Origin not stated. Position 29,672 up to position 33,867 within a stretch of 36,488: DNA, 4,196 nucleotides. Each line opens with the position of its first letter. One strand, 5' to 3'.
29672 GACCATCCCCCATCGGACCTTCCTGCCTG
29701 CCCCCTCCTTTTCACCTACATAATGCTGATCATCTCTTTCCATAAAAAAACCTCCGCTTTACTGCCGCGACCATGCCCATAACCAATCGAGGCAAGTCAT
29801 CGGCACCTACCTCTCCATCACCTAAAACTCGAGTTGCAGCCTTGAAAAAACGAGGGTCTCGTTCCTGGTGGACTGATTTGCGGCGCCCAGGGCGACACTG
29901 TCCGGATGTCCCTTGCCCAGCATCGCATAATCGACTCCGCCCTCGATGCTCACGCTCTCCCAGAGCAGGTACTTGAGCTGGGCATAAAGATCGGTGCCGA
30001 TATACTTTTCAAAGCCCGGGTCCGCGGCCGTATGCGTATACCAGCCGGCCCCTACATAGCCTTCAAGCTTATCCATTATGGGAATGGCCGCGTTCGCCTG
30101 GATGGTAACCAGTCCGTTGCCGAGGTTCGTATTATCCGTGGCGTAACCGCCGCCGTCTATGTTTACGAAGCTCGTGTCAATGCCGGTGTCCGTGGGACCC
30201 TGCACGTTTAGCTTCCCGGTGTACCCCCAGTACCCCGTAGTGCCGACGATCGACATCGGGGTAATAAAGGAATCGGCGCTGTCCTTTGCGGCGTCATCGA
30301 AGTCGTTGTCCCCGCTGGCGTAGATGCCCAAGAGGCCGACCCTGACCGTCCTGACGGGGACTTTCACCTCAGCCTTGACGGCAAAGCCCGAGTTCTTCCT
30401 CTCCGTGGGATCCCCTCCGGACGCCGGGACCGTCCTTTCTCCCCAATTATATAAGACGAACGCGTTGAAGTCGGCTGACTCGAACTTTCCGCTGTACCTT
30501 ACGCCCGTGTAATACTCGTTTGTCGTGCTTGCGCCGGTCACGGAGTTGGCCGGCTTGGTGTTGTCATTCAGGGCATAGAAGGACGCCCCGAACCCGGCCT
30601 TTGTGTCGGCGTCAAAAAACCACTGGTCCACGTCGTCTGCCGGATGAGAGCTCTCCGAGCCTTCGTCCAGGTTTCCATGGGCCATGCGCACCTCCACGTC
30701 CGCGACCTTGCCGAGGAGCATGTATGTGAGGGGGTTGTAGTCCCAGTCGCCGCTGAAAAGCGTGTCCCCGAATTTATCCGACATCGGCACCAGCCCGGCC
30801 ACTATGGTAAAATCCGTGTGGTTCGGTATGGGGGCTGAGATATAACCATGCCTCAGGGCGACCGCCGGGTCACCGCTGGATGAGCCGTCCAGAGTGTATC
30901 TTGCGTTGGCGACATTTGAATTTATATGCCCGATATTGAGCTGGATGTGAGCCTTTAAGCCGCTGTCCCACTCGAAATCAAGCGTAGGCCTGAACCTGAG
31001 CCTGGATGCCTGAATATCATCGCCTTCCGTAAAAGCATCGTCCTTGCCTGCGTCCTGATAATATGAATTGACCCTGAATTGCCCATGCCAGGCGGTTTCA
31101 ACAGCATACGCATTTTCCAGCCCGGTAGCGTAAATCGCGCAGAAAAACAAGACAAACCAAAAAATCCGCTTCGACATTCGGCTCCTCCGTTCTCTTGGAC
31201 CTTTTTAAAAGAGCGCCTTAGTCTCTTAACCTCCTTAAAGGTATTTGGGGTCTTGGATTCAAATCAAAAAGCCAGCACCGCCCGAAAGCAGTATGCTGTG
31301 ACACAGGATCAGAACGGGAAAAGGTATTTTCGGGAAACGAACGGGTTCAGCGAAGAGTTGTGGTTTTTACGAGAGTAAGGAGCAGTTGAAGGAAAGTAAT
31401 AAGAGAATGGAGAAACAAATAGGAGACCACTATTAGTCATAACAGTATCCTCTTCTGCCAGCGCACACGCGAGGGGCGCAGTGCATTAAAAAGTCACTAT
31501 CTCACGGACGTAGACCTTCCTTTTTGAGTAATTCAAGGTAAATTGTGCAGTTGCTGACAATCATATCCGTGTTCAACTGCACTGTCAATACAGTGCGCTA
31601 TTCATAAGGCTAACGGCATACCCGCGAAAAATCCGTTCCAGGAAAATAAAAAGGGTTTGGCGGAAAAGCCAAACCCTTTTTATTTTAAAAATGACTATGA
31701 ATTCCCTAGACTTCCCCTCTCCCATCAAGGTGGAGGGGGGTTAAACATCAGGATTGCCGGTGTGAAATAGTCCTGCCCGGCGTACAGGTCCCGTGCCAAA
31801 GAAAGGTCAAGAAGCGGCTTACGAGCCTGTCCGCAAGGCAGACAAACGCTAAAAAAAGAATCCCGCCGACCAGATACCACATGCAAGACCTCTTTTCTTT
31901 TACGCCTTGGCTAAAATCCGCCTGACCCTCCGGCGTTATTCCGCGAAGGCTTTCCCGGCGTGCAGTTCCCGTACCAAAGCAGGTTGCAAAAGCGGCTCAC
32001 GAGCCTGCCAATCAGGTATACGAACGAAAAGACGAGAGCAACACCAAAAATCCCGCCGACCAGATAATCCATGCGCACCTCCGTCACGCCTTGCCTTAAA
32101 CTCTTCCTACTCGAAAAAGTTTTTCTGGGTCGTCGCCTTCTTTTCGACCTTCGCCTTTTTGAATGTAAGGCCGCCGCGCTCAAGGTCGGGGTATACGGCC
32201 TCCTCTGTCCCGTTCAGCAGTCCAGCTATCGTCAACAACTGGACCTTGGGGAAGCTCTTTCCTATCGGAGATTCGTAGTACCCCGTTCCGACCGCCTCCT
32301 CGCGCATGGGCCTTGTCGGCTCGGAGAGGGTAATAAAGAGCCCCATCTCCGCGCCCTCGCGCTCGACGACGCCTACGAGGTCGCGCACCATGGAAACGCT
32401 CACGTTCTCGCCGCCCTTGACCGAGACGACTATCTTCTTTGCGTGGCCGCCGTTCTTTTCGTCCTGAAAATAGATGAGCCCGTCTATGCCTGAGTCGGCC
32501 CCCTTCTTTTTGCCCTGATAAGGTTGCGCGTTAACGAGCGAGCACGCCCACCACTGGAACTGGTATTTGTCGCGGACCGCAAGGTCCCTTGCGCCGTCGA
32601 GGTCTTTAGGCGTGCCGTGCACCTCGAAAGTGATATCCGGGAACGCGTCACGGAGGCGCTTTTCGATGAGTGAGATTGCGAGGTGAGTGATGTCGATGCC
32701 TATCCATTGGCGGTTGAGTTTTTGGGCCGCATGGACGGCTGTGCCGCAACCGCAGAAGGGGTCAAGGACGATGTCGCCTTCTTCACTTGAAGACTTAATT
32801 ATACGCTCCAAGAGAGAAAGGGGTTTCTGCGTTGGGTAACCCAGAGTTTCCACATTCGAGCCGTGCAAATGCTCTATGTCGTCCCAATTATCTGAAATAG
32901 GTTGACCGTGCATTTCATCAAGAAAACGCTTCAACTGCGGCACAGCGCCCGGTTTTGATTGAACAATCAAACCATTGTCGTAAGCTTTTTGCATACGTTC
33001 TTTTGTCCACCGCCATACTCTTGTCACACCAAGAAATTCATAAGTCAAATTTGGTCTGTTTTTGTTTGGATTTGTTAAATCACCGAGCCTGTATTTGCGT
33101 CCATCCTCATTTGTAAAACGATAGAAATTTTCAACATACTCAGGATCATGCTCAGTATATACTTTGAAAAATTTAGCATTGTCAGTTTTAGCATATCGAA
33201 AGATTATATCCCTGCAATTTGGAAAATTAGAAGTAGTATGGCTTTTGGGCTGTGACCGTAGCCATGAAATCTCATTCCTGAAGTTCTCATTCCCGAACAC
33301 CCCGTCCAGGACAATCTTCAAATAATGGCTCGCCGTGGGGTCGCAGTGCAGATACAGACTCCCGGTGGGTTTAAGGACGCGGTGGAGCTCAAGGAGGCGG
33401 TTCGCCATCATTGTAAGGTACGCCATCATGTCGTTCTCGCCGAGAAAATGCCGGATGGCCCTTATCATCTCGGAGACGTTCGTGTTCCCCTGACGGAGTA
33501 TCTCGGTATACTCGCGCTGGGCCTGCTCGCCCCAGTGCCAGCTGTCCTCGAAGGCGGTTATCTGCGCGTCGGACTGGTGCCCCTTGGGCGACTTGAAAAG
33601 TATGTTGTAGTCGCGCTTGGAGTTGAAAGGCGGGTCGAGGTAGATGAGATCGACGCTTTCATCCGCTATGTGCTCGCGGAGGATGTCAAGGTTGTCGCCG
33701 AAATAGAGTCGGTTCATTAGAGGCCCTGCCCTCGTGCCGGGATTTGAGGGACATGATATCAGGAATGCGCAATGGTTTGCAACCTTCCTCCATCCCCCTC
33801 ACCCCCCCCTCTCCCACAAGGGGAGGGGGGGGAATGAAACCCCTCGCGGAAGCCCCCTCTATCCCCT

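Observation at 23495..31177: Seven-gene OM-barrel / B-C-A molybdoenzyme / lipoprotein-rhodanese / TorD / polyferredoxin operon: candidate undescribed chalcogen-respiration module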

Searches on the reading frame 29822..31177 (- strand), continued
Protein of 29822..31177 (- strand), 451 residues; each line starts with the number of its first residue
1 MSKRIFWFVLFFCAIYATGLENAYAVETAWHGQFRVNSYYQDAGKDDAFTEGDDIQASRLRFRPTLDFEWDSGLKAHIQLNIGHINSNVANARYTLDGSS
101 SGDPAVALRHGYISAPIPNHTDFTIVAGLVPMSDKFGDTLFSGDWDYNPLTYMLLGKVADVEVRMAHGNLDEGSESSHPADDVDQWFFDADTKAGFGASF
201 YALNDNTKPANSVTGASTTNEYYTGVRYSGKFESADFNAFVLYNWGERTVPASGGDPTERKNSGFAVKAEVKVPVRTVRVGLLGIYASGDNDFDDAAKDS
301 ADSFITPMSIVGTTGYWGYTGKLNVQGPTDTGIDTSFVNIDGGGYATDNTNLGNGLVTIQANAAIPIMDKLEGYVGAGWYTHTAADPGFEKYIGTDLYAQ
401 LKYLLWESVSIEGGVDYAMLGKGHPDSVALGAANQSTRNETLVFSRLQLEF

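Call 78: find_encoding_contigs(protein=P0133, flank=9000, max_places=1)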
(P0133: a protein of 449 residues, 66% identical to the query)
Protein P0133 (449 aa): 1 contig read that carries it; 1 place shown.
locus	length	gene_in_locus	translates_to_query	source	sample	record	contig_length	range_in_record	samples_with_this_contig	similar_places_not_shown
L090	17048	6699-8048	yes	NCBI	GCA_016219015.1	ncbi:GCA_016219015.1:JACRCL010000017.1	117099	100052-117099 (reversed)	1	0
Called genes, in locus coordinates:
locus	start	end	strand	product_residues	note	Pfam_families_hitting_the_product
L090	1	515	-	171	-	PF01548:DEDD_Tnp_IS110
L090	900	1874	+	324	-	PF01916:DS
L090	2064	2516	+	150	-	PF22381:Staph_reg_Sar_Rot (faint), PF01047:MarR, PF12802:MarR_2, PF13463:HTH_27 (weak)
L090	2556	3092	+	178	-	PF01292:Ni_hydr_CYTB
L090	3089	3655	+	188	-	PF04264:YceI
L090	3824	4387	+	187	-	PF04264:YceI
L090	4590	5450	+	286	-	PF13489:Methyltransf_23, PF01135:PCMT, PF01209:Ubie_methyltran, PF13847:Methyltransf_31, PF08241:Methyltransf_11, PF08242:Methyltransf_12, PF13649:Methyltransf_25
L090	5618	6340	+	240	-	PF01209:Ubie_methyltran, PF08241:Methyltransf_11, PF08242:Methyltransf_12 (weak), PF13649:Methyltransf_25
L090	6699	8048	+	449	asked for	-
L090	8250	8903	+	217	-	PF02613:Nitrate_red_del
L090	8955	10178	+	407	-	PF13484:Fer4_16 (faint), PF00037:Fer4, PF12837:Fer4_6 (weak), PF02662:FlpD (weak), PF00037:Fer4 (weak), PF13237:Fer4_10 (weak), PF14697:Fer4_21 (weak), PF12838:Fer4_7 (weak), +4 more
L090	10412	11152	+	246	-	PF13435:Cytochrome_C554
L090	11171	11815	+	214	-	PF03264:Cytochrom_NNT, PF14522:Cytochrome_C7 (faint)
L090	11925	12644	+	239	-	PF12797:Fer4_2 (weak), PF13247:Fer4_11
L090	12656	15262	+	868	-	PF04879:Molybdop_Fe4S4, PF00384:Molybdopterin, PF01568:Molydop_binding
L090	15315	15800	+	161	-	PF00581:Rhodanese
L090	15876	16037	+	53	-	PF02416:TatA_B_E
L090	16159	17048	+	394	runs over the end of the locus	-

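Call 79: find_encoding_contigs(protein=P0215, flank=9000, max_places=1)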
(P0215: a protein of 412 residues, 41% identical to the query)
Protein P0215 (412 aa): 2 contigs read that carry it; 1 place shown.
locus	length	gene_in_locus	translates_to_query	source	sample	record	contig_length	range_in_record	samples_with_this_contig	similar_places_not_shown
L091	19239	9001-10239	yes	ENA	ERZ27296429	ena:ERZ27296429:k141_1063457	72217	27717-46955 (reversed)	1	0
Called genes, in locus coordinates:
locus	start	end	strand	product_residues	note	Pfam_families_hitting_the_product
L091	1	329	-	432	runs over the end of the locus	PF00201:UDPGT, PF04101:Glyco_tran_28_C, PF06722:EryCIII-like_C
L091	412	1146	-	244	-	PF13489:Methyltransf_23, PF05175:MTS, PF13847:Methyltransf_31, PF08241:Methyltransf_11, PF08242:Methyltransf_12, PF13649:Methyltransf_25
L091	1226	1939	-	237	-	-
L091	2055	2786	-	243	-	PF00072:Response_reg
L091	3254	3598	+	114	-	PF12840:HTH_20 (weak), PF01022:HTH_5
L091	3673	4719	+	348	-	PF01758:SBF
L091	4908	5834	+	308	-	PF12974:Phosphonate-bd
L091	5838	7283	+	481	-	PF17203:sCache_3_2, PF00672:HAMP, PF00512:HisKA, PF02518:HATPase_c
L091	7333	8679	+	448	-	PF00072:Response_reg, PF00158:Sigma54_activat, PF14532:Sigma54_activ_2, PF07728:AAA_5 (faint), PF25601:AAA_lid_14, PF02954:HTH_8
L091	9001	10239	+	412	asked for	PF13609:Porin_4 (faint)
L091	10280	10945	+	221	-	PF12797:Fer4_2 (weak), PF13237:Fer4_10 (faint), PF12838:Fer4_7 (weak), PF13187:Fer4_9 (faint), PF13247:Fer4_11, PF00037:Fer4 (weak), PF12837:Fer4_6 (weak)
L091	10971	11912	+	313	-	PF03916:NrfD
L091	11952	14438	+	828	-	PF04879:Molybdop_Fe4S4 (weak), PF00384:Molybdopterin, PF01568:Molydop_binding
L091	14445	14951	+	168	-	PF00581:Rhodanese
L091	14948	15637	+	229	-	PF02613:Nitrate_red_del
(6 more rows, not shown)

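Call 80: find_encoding_contigs(protein=P0197, flank=9000, max_places=1)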
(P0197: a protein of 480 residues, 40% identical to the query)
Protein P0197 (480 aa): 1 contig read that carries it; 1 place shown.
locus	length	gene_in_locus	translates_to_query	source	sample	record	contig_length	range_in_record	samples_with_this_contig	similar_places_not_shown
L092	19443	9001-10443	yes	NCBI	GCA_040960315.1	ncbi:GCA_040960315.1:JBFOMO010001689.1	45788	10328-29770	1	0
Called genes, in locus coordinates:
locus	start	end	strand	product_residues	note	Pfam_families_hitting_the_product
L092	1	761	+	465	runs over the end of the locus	PF00072:Response_reg, PF00158:Sigma54_activat, PF14532:Sigma54_activ_2, PF07728:AAA_5, PF25601:AAA_lid_14, PF02954:HTH_8 (weak)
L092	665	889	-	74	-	-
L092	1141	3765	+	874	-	PF04879:Molybdop_Fe4S4, PF00384:Molybdopterin, PF01568:Molydop_binding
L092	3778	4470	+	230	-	PF13237:Fer4_10 (faint), PF12838:Fer4_7 (weak), PF13247:Fer4_11, PF12838:Fer4_7 (weak), PF14697:Fer4_21 (weak), PF00037:Fer4 (weak), PF12837:Fer4_6 (weak)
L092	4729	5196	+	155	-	-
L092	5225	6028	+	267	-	PF02613:Nitrate_red_del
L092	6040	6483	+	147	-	PF00034:Cytochrom_C, PF13442:Cytochrome_CBB3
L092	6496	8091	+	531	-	PF01654:Cyt_bd_oxida_I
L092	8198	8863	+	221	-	PF13442:Cytochrome_CBB3, PF00034:Cytochrom_C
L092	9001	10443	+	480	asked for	-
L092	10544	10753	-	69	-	PF03646:FlaG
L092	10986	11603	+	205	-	-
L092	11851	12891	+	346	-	PF01883:FeS_assembly_P, PF02374:ArsA_ATPase (weak), PF10609:ParA, PF13614:AAA_31, PF01656:CbiA, PF09140:MipZ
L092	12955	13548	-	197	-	PF00081:Sod_Fe_N (weak), PF02777:Sod_Fe_C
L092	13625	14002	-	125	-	PF01475:FUR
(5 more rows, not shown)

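Call 89: predict_structure(alignment_id=A4)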
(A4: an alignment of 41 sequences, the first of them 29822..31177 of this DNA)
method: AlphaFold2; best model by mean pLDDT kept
length: 451 residues; sequences in the alignment: 41
mean_pLDDT: 88.0   pTM: 0.85
mean pLDDT of the five models: 88.0, 87.4, 86.8, 86.7, 85.7
residues with pLDDT >= 90: 286; 70-90: 110; 50-70: 47; < 50: 8
segments of 3 or more residues with pLDDT < 50: 98-101
pLDDT, mean of each block of 10 residues (from residue 1): 77 66 75 92 85 79 93 93 67 54 72 96 96 92 85 97 95 65 91 97 85 82 98 96 95 73 98 97 98 88 95 87 81 82 82 97 97 98 95 97 96 96 93 93 95 93
secondary structure, 60 per line:
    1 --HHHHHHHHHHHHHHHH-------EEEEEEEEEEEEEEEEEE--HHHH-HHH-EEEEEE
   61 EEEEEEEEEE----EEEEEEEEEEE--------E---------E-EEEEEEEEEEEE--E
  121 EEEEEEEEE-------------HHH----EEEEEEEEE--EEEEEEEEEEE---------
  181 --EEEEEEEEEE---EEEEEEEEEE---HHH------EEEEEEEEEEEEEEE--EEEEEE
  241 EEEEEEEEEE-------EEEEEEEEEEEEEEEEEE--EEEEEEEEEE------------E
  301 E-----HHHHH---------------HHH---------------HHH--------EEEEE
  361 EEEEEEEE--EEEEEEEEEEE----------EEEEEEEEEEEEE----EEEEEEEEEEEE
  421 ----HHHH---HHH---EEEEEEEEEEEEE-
elements in order: H3-18 E26-43 H46-49 E55-70 E75-85 E106-117 E120-129 E150-158 E161-171 E183-192 E196-205 E218-232 E235-250 E258-275 E278-287 H307-311 E356-368 E371-381 E392-404 E409-420 H425-428 E438-450

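Call 91: fold_search(model_id=the predicted structure, library=pdb)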
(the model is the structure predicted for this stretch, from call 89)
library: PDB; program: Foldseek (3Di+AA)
matches with E <= 10: 1038; with E <= 0.001: 370
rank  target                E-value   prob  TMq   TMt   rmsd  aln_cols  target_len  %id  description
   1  4xnk                  2.5e-17  1.00  0.63  0.67   6.2       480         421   12  X-ray structure of AlgE1 (released 2015-06-03)
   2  3rbh_A                8.9e-17  1.00  0.62  0.65   6.3       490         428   13  Structure of alginate export protein AlgE from Pseudomonas aeruginosa (released 2011-07-27)
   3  3rbh_B                2.1e-16  1.00  0.64  0.66   5.7       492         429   13  Structure of alginate export protein AlgE from Pseudomonas aeruginosa (released 2011-07-27)
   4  5d5d                  2.7e-16  1.00  0.61  0.68   5.8       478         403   12  In meso in situ serial X-ray crystallography structure of AlgE at 100 K (released 2016-01-13)
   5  4azl_A                3.5e-16  1.00  0.62  0.66   5.8       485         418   12  In meso structure of alginate transporter, AlgE, from Pseudomoas aeruginosa, PAO1, crystal form 2. (released 2013-07-03)
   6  4azl_B                3.7e-16  1.00  0.62  0.65   5.8       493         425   12  In meso structure of alginate transporter, AlgE, from Pseudomoas aeruginosa, PAO1, crystal form 2. (released 2013-07-03)
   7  3rbh_D                5.7e-16  1.00  0.60  0.66   6.2       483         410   12  Structure of alginate export protein AlgE from Pseudomonas aeruginosa (released 2011-07-27)
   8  4xnl                  5.7e-16  1.00  0.62  0.66   7.0       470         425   13  X-ray structure of AlgE2 (released 2015-06-03)
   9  8pz4                  7.5e-16  1.00  0.64  0.62   5.7       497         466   11  Structure of alginate transporter, AlgE, solved at wavelength 2.755 A (released 2023-10-25)
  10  4b61_B                7.5e-16  1.00  0.63  0.64   6.7       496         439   12  In meso structure of alginate transporter, AlgE, from Pseudomoas aeruginosa, PAO1. Crystal form 3. (released 2013-07-17)
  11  5iyu                  1.0e-15  1.00  0.61  0.63   7.2       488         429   11  AlgE_CIM (released 2017-04-05)
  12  7acg                  1.2e-15  1.00  0.64  0.63   5.9       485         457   12  In meso structure of the alginate exporter, AlgE, from Pseudomonas aeruginosa in 9.8 monoacylglycerol (released 2020-12-16)
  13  3rbh_C                1.3e-15  1.00  0.62  0.68   5.7       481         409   12  Structure of alginate export protein AlgE from Pseudomonas aeruginosa (released 2011-07-27)
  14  4afk                  1.4e-15  1.00  0.63  0.65   6.1       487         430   13  In meso structure of alginate transporter, AlgE, from Pseudomonas aeruginosa, PAO1 (released 2013-02-06)
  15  8q2o                  2.2e-15  1.00  0.64  0.63   6.0       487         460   11  Structure of alginate transporter AlgE from P. aeruginosa PAO1 by using Se-MAG for the the lipid cubic phase crystalliza (released 2024-05-15)
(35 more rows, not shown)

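Call 106: find_related_loci(query=A4, collection=metagenome_contigs, flank=9000)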
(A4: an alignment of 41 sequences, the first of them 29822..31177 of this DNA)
Query A4 (451 aa) in metagenome_contigs; peptide patterns used: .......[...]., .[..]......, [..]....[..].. (x = any residue, [..] = any of these).
207 stretches matched a pattern; 49 encode a relative of the query (tblastn E <= 1e-3); 48 distinct loci.
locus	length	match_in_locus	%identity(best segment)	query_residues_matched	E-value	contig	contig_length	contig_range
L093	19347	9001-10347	86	3-451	0e+0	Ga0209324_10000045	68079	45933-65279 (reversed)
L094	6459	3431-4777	86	3-451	0e+0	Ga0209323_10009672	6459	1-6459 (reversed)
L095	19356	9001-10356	84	1-451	0e+0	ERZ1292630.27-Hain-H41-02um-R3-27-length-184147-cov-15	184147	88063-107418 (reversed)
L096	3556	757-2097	82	1-451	0e+0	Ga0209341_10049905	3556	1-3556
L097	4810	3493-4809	83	3-445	0e+0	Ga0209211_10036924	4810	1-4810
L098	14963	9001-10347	86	3-451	0e+0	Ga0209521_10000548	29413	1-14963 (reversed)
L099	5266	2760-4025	63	23-451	0e+0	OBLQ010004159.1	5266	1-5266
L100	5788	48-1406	54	1-451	9e-162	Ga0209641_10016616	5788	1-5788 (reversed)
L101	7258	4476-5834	54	1-451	7e-160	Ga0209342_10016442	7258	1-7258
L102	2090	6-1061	63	104-451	5e-155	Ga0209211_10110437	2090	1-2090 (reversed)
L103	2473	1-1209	52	38-451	3e-132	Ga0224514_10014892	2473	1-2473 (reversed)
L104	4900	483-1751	47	7-451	7e-110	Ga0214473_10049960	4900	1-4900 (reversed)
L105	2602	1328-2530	49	25-451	1e-108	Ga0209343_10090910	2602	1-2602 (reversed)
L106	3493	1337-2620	45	2-451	6e-106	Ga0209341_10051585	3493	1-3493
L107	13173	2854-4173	45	5-451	3e-103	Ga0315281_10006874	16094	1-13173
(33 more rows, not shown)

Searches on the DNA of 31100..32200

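Call 100: search_rna_families(source=window, start=31100, end=32200, threshold=evalue, max_evalue=1)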
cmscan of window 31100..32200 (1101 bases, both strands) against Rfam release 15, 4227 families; matches with E-value up to 1: 7.
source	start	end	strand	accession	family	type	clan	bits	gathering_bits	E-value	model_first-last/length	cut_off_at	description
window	31643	31686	-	RF00979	mir-553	Gene; miRNA;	-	28.9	82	0.0035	10-53/62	no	mir-553 microRNA precursor family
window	31644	31747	+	RF02759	LasI_thermometer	Cis-reg; thermoregulator;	-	27.9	76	0.014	1-110/110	no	LasI 5' UTR ROSE like thermometer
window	31640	31689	-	RF00768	MIR405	Gene; miRNA;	-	25.6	102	0.067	1-83/83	no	MIR405 microRNA precursor family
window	31624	31679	+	RF02596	cyano_het_sRNA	Gene; sRNA;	-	20.5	35.7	0.26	1-56/56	no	Cyanobacteria heterocyst sRNA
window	31640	31689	-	RF04156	MIR2670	Gene; miRNA;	-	18.6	117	0.31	1-200/200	no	MIR2670 microRNA precursor family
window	31648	31681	+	RF03871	mir-5681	Gene; miRNA;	-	18.5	88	0.9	1-61/61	no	mir-5681 microRNA precursor family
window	31648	31681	-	RF03871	mir-5681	Gene; miRNA;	-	18.4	88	0.94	1-61/61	no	mir-5681 microRNA precursor family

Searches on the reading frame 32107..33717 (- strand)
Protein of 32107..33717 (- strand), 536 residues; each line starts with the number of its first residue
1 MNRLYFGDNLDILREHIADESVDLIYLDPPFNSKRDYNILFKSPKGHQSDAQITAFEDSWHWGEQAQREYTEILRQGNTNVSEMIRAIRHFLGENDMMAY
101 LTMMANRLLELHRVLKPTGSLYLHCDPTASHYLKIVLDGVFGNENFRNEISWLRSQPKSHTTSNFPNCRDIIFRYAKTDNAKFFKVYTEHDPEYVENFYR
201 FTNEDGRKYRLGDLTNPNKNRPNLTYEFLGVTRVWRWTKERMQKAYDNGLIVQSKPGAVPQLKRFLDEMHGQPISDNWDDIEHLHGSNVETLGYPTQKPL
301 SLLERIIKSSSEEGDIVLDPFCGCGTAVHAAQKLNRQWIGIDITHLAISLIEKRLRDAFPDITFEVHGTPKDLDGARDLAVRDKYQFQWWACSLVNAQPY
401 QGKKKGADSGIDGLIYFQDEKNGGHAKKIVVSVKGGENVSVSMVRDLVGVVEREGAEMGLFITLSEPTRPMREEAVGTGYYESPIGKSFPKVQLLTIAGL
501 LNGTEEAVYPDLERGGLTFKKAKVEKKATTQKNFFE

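Call 39: search_protein_families(library=pfam, proteins=[window:32107-33717:-], max_evalue=0.0001)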
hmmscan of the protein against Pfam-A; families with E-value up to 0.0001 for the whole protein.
window:32107-33717:- (536 aa): 4 families
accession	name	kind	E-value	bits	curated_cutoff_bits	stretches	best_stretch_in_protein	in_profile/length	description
PF01555.25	N6_N4_Mtase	-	1.2e-43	150.1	26.7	1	22-352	1-220/221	DNA methylase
PF04471.18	Mrr_cat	-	1.6e-10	41.5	21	1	384-477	6-99/115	Restriction endonuclease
PF22722.2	NA-iREase1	-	8.8e-10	39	27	1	403-476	19-89/106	NACHT-associated inactive Restriction Endonuclease 1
PF13847.12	Methyltransf_31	-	2e-05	24.7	27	0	312-366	2-60/145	Methyltransferase domain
